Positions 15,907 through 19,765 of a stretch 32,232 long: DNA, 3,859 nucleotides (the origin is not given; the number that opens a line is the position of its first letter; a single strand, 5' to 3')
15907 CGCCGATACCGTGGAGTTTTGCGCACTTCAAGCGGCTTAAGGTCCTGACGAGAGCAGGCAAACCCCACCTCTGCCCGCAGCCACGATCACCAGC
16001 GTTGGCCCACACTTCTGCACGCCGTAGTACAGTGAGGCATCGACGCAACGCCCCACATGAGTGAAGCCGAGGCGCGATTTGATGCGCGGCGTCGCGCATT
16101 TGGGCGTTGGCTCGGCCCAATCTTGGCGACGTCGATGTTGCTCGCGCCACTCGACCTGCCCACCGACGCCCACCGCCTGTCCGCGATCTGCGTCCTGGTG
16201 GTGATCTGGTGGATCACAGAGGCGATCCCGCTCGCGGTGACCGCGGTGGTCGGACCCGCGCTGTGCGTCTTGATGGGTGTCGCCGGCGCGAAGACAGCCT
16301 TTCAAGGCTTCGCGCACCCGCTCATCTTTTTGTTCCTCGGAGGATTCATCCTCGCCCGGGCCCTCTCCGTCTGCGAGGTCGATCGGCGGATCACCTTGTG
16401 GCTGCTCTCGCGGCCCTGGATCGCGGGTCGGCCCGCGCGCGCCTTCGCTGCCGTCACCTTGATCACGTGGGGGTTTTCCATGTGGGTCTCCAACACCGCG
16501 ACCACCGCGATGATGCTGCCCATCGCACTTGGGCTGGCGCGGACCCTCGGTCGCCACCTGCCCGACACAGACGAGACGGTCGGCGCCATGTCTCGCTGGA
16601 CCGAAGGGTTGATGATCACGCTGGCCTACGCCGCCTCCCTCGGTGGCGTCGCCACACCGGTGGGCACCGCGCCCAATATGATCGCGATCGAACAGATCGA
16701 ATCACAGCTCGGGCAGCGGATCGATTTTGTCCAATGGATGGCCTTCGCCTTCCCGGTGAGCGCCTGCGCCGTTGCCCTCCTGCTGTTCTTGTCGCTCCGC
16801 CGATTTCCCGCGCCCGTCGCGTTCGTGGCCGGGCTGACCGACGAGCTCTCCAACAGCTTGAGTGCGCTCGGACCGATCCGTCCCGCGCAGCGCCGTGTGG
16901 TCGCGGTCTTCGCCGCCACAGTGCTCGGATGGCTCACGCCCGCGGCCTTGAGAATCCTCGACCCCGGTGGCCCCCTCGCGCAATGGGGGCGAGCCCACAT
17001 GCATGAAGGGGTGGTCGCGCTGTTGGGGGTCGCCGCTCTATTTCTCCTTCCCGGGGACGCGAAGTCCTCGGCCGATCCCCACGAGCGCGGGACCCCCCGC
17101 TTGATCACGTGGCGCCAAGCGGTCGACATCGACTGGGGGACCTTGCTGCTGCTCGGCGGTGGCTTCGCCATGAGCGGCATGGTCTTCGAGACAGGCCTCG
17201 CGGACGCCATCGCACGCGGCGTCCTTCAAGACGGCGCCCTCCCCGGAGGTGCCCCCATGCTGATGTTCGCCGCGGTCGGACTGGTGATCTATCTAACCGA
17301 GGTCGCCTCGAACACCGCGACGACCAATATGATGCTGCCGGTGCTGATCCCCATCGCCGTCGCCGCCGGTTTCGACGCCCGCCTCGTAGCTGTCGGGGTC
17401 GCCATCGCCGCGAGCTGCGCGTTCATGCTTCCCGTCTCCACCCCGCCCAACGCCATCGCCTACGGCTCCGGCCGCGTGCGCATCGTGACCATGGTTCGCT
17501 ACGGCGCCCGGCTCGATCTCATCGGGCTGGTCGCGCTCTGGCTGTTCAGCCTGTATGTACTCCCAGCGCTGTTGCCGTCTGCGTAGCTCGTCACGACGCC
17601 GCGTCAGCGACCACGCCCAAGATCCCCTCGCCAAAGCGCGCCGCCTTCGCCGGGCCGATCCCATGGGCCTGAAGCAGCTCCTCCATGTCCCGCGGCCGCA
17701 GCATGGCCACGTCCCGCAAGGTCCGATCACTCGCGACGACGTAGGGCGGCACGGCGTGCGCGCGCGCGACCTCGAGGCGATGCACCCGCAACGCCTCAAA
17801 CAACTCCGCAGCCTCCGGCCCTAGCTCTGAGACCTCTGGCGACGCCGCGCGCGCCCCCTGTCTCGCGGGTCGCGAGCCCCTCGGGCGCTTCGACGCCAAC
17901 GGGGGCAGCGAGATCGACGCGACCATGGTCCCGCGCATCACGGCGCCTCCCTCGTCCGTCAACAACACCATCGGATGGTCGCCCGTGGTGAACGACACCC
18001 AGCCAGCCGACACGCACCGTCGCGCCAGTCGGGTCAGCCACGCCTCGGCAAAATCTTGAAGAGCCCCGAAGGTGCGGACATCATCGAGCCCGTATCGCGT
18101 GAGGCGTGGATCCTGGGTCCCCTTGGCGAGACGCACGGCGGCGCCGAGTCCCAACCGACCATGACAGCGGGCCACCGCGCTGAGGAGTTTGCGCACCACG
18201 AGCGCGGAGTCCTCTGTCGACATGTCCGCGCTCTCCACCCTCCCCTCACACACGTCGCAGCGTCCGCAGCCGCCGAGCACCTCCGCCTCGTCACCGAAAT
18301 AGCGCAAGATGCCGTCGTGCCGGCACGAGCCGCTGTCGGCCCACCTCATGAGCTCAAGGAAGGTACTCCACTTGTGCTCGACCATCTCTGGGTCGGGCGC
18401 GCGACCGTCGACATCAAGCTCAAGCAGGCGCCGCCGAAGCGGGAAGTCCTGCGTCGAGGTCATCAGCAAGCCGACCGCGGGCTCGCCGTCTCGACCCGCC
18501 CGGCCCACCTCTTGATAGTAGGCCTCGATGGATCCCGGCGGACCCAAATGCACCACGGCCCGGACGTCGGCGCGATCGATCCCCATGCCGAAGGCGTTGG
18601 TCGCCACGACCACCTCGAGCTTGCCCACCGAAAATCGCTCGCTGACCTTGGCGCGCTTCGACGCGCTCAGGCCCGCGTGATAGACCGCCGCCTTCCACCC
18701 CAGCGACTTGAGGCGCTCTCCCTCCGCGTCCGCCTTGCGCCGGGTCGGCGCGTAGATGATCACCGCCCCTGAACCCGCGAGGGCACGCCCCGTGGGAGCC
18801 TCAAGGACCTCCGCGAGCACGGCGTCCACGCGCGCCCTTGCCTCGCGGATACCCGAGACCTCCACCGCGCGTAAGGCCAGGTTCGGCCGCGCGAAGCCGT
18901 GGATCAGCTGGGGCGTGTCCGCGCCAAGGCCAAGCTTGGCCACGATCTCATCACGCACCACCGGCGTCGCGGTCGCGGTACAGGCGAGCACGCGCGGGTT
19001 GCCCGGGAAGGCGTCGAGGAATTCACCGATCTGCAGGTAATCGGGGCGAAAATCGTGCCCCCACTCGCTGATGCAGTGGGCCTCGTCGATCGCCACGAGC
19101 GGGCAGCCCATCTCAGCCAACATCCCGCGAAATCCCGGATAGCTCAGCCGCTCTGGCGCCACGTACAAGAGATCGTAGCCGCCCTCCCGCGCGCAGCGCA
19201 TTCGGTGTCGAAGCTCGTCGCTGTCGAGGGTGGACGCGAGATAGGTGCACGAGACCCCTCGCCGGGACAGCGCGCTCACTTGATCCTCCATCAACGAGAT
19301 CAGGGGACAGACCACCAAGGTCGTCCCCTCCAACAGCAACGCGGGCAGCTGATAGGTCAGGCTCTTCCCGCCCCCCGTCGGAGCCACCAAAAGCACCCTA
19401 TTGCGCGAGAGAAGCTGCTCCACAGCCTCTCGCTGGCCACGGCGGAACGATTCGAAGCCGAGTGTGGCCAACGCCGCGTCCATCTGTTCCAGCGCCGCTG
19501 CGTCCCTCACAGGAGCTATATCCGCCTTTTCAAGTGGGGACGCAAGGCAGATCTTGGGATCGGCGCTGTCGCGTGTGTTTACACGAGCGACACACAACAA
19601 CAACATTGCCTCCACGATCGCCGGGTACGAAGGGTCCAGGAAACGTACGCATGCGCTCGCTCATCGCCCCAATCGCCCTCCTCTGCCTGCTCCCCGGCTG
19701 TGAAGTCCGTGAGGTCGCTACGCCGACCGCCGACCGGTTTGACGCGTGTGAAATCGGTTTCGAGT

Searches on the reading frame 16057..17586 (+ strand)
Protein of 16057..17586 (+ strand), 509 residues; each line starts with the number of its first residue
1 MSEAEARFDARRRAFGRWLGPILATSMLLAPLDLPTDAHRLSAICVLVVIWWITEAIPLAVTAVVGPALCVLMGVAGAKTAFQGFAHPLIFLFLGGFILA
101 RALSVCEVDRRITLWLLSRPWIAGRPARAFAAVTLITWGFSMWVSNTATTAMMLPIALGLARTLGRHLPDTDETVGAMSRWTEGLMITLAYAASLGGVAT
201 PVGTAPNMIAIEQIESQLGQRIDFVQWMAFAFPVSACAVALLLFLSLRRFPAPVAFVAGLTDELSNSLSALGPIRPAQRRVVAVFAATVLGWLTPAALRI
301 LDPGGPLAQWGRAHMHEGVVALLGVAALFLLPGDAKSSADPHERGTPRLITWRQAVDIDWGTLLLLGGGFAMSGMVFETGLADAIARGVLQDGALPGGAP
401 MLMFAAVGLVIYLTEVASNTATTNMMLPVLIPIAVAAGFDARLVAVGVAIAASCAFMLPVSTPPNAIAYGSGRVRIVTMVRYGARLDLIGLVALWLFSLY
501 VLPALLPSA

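Call 78: search_protein_families(library=pfam, proteins=[window:16057-17586:+], max_evalue=0.001)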
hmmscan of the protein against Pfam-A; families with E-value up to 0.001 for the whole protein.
window:16057-17586:+ (509 aa): 3 families
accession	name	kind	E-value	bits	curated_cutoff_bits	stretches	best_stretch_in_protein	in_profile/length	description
PF00939.25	Na_sulph_symp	-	1e-62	213.2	27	1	26-497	18-461/472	Sodium:sulfate symporter transmembrane region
PF03600.22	CitMHS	-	1.6e-57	195.6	31.9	2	49-423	1-307/336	Citrate transporter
PF03606.21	DcuC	-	7.6e-05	21.8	23.1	1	364-466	82-180/461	C4-dicarboxylate anaerobic carrier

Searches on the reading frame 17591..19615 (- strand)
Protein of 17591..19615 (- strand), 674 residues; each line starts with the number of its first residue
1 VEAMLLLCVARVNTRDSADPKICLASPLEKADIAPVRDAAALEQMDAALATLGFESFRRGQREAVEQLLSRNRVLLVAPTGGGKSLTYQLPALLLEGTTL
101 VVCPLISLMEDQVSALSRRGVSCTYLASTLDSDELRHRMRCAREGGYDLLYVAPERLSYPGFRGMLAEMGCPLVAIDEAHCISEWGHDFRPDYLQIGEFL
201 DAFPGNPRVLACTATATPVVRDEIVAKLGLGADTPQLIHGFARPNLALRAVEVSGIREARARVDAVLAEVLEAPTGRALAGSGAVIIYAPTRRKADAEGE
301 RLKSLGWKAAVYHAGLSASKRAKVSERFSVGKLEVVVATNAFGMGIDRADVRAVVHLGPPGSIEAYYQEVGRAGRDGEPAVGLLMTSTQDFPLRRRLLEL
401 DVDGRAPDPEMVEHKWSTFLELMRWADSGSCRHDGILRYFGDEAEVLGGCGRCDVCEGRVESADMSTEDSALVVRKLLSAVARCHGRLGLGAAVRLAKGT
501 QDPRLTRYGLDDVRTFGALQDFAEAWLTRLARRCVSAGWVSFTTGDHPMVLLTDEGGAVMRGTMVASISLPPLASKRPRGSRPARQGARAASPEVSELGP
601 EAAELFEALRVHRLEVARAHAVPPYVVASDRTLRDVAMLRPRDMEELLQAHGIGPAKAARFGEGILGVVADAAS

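Call 78: search_protein_families(library=pfam, proteins=[window:17591-19615:-], max_evalue=0.001)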
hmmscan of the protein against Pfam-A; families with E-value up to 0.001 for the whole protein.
window:17591-19615:- (674 aa): 6 families
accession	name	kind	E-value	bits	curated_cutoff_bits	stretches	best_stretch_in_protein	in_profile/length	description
PF00270.35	DEAD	-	1e-27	97.3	26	1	59-220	2-164/167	DEAD/DEAH box helicase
PF00271.37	Helicase_C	-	2.8e-23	82.7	23.5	1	281-377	14-110/110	Helicase conserved C-terminal domain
PF00570.28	HRDC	-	1.5e-18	67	23.8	1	604-669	3-68/68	HRDC domain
PF09382.16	RQC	-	7.4e-14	52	23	1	467-571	4-108/114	RQC domain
PF16124.10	RecQ_Zn_bind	-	1.2e-07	32.8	25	1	389-457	2-66/66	RecQ zinc-binding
PF04851.21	ResIII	-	0.0002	21.8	22.5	1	57-185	4-140/164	Type III restriction enzyme, res subunit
